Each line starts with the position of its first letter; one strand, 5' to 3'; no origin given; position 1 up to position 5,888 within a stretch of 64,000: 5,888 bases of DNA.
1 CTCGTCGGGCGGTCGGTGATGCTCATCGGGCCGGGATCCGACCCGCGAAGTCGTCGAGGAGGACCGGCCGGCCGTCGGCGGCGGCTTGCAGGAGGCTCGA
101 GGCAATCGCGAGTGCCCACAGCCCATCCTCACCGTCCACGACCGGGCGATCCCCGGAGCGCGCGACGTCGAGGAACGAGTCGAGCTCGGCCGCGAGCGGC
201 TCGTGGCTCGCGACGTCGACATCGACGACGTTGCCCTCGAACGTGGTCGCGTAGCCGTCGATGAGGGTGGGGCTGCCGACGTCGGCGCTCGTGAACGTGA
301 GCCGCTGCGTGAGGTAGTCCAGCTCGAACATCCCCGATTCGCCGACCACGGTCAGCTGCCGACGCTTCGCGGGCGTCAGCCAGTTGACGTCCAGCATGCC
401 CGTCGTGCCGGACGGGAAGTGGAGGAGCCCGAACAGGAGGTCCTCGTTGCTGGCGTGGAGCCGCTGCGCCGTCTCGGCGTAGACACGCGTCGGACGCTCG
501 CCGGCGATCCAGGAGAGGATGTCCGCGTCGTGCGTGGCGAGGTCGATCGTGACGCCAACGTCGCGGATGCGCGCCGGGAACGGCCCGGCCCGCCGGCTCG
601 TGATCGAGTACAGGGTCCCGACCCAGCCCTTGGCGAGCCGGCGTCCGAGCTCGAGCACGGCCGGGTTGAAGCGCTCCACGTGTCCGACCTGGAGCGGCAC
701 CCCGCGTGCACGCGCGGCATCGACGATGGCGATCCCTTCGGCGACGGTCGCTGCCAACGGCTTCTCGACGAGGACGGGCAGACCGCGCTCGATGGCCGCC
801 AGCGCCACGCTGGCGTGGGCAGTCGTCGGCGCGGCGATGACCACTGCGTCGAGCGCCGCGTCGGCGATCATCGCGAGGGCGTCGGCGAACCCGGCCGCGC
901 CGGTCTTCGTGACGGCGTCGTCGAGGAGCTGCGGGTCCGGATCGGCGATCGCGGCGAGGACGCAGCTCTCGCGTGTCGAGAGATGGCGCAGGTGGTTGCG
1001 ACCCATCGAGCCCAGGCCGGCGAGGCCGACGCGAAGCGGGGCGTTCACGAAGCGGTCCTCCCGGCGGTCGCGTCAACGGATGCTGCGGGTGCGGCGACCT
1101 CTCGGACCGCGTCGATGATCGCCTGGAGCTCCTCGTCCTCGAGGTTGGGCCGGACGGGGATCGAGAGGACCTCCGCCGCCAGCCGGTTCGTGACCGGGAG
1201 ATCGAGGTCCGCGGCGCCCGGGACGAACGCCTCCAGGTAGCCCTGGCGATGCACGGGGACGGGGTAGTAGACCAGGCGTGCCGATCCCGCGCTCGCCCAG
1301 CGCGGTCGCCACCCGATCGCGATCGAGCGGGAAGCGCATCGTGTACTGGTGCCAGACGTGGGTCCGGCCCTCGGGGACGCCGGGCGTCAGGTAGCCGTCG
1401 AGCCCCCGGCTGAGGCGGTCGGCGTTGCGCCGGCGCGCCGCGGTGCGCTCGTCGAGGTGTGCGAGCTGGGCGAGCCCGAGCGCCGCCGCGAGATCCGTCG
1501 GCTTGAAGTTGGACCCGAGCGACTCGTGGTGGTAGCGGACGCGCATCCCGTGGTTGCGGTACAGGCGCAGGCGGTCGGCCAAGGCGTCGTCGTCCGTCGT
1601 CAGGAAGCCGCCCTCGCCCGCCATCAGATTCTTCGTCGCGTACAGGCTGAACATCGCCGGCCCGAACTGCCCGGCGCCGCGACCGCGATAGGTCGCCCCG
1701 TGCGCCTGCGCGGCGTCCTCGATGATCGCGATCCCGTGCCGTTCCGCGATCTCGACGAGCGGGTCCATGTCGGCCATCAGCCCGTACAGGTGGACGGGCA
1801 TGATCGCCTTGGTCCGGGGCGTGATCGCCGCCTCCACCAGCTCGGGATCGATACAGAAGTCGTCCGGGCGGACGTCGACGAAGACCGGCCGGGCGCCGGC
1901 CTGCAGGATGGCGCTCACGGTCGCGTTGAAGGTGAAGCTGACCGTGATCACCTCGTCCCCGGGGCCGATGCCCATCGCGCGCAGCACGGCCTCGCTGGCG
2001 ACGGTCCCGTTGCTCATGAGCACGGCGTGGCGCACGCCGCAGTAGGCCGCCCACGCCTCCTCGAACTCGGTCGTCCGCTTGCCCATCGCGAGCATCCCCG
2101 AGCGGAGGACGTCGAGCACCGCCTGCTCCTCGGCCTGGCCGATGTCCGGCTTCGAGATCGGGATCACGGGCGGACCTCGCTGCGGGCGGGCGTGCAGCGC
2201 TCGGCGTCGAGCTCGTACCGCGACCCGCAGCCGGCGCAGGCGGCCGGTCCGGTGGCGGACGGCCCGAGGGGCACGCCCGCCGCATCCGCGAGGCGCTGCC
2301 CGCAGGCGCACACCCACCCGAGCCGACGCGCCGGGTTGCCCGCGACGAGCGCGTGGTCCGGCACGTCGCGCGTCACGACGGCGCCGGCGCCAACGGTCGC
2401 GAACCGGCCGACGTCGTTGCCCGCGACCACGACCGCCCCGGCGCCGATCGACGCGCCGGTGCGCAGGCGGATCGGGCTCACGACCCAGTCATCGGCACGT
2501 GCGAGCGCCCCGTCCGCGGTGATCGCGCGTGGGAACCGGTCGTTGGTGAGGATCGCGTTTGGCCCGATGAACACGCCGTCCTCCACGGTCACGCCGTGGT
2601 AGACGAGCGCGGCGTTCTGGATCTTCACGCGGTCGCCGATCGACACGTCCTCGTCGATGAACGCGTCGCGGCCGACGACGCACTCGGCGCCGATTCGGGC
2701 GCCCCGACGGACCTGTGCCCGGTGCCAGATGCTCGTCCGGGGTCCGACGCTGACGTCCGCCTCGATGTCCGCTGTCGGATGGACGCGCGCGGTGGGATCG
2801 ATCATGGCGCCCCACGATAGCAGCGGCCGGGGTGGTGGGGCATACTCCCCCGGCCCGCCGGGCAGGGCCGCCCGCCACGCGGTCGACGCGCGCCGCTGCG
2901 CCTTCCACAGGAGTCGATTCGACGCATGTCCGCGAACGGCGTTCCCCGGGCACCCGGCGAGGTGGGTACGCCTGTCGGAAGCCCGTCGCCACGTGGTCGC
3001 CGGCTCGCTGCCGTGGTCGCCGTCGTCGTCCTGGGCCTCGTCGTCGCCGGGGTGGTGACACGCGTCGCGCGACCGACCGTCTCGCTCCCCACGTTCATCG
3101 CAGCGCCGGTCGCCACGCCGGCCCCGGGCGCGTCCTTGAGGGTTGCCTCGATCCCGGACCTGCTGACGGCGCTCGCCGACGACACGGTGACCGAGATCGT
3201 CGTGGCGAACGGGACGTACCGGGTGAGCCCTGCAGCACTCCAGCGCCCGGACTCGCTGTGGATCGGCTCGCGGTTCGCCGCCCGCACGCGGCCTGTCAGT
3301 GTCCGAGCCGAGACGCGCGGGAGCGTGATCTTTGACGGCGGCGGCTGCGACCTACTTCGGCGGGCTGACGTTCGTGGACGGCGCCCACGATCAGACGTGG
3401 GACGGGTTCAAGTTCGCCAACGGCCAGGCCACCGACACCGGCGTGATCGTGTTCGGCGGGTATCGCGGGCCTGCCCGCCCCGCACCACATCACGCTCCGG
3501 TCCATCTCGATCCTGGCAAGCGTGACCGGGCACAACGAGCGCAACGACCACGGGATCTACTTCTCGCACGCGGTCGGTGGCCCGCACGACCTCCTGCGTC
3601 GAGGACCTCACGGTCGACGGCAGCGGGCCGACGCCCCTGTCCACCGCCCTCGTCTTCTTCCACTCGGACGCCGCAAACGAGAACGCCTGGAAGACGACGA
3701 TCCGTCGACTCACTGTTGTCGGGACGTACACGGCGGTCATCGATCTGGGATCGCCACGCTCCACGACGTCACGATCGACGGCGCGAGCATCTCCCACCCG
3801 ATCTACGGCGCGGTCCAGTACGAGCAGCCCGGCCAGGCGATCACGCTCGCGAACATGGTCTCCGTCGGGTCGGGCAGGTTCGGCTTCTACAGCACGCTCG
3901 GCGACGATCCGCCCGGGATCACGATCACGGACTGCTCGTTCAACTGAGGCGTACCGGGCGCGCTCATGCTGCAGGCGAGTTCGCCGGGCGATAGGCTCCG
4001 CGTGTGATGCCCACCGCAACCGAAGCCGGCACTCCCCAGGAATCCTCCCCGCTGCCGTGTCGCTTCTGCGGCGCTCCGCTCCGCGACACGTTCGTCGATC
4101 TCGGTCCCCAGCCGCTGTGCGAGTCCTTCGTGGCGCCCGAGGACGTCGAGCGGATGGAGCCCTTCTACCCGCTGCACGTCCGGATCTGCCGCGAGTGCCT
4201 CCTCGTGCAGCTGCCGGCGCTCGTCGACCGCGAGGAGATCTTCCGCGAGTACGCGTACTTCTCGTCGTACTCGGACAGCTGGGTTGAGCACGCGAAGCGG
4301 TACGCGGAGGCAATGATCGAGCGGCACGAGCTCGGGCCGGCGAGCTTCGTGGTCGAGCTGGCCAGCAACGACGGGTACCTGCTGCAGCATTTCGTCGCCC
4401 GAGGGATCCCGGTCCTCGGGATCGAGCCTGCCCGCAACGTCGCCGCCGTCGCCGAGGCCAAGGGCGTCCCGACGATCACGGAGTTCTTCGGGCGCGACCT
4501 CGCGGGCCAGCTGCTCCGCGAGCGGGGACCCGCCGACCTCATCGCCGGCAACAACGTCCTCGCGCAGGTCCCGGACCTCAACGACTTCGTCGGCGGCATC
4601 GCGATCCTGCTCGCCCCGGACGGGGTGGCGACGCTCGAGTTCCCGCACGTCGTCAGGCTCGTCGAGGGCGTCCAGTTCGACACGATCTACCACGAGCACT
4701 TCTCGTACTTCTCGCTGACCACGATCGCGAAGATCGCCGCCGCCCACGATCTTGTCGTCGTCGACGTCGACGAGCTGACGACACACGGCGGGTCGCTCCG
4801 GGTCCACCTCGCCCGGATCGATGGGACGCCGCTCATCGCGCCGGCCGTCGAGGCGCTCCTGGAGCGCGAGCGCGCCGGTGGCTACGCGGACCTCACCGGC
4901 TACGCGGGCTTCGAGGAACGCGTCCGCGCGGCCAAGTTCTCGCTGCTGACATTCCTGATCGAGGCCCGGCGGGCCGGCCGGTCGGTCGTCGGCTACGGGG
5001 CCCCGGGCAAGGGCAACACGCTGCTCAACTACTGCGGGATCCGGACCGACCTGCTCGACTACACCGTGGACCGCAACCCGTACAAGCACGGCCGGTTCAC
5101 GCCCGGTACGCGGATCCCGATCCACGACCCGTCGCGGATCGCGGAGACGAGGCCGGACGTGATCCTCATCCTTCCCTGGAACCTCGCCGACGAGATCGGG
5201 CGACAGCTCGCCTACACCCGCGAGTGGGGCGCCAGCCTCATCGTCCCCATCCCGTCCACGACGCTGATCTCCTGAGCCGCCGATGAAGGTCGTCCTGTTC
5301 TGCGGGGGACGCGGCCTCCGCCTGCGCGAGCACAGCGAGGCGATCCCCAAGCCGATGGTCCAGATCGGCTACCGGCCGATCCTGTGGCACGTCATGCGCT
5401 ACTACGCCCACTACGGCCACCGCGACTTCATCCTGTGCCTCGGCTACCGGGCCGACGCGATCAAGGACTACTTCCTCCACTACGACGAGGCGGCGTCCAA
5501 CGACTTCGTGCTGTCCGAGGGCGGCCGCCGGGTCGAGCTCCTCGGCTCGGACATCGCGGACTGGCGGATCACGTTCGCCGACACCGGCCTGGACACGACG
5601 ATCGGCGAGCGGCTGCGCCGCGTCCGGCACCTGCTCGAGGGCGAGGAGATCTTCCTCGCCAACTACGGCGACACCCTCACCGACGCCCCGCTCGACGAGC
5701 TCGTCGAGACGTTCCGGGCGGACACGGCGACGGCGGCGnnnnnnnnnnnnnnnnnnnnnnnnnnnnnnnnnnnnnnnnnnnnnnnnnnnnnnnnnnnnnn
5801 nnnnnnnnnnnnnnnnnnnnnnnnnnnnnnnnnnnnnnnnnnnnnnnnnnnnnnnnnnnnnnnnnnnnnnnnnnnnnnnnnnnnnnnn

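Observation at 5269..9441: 469-bp near-identical inverted repeat inside two rfbF paralogs brackets a 3.2-kb segment (gene conversion or an invertible cassette)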

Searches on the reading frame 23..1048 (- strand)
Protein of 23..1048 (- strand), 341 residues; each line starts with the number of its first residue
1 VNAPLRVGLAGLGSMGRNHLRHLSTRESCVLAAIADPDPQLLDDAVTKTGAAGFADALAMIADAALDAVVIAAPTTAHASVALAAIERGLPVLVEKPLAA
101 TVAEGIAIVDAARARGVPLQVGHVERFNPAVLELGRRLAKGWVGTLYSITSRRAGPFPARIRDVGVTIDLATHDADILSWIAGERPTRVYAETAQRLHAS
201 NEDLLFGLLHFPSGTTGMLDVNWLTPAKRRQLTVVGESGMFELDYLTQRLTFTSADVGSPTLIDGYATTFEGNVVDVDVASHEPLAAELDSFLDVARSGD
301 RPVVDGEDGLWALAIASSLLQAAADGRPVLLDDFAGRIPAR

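Call 10: search_protein_families(library=pfam, proteins=[window:23-1048:-])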
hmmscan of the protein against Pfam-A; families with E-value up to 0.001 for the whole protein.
window:23-1048:- (341 aa): 4 families
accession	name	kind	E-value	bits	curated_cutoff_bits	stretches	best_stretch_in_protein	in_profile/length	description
PF01408.29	GFO_IDH_MocA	-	6e-24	85.5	24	1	5-123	1-120/120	Oxidoreductase family, NAD-binding Rossmann fold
PF22725.1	GFO_IDH_MocA_C3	-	1.5e-18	67.4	27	1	133-242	3-124/124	GFO/IDH/MocA C-terminal domain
PF02894.22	GFO_IDH_MocA_C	-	4.2e-13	50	22.9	1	164-329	40-216/218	Oxidoreductase family, C-terminal alpha/beta domain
PF03447.22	NAD_binding_3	-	3.2e-05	25.1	24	1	11-117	1-111/116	Homoserine dehydrogenase, NAD binding domain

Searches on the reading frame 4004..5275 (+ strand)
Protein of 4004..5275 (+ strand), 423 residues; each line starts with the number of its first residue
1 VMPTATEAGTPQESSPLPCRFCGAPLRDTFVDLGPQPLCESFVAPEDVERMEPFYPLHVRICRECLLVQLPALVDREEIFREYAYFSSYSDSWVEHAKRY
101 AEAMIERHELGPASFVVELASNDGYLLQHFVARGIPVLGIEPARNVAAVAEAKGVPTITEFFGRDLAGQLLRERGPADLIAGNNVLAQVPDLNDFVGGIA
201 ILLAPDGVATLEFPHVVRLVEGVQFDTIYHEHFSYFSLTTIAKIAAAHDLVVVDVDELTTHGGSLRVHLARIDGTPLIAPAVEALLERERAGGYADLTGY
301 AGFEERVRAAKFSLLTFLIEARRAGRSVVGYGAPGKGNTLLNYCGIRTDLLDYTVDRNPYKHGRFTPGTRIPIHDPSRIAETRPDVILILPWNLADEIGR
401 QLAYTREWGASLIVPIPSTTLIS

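Call 10: search_protein_families(library=pfam, proteins=[window:4004-5275:+])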
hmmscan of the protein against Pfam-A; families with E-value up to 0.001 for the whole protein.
window:4004-5275:+ (423 aa): 4 families
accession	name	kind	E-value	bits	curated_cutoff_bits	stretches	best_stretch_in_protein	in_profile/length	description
PF08484.17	Methyltransf_14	-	1.8e-60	203.8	23.5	1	260-417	2-160/160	C-methyltransferase C-terminal domain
PF08421.16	Methyltransf_13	-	1.3e-24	86.5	31.3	1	19-80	1-62/62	Putative zinc binding domain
PF13489.12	Methyltransf_23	-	5.2e-13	49.5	27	1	112-254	22-163/164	Methyltransferase domain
PF08242.18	Methyltransf_12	-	5.6e-05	24.2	30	1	118-208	2-97/98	Methyltransferase domain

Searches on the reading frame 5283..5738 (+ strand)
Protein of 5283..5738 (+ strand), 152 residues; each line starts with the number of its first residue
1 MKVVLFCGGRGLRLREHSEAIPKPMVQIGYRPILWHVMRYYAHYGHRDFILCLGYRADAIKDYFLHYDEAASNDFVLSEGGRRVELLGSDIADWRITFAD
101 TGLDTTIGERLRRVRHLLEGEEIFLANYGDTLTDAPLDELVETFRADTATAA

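Call 30: find_related_loci(query=window:5283-5738:+, collection=metagenome_contigs, flank=10000)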
Query seq(152 aa) (152 aa) in metagenome_contigs; peptide patterns used: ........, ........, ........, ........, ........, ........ (x = any residue, [..] = any of these).
600 stretches matched a pattern (row limit reached: there are more); 589 encode a relative of the query (tblastn E <= 1e-3); the best 80 are kept; 80 distinct loci.
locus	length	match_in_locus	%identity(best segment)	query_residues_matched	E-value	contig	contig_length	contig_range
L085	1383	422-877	72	1-152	1e-79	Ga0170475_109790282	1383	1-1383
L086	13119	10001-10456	69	1-152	7e-75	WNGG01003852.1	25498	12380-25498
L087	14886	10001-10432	72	1-144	1e-74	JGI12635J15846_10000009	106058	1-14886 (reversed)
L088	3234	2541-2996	70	1-152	2e-74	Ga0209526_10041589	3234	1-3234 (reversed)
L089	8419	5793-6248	69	1-152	3e-74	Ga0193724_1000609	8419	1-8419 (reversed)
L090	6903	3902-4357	69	1-152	3e-74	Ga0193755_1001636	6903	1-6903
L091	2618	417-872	70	1-152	4e-75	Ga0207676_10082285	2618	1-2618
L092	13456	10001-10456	67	1-150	4e-74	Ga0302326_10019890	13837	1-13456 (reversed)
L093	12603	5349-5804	70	1-152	7e-74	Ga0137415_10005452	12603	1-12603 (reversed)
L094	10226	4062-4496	71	1-145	5e-74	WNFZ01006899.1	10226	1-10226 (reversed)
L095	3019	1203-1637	70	1-145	8e-74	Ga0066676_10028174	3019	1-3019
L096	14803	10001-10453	70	1-152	3e-73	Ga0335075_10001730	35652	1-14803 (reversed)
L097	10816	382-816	70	1-145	3e-73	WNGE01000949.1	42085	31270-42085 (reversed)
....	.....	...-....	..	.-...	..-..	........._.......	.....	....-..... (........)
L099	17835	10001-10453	69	1-151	4e-73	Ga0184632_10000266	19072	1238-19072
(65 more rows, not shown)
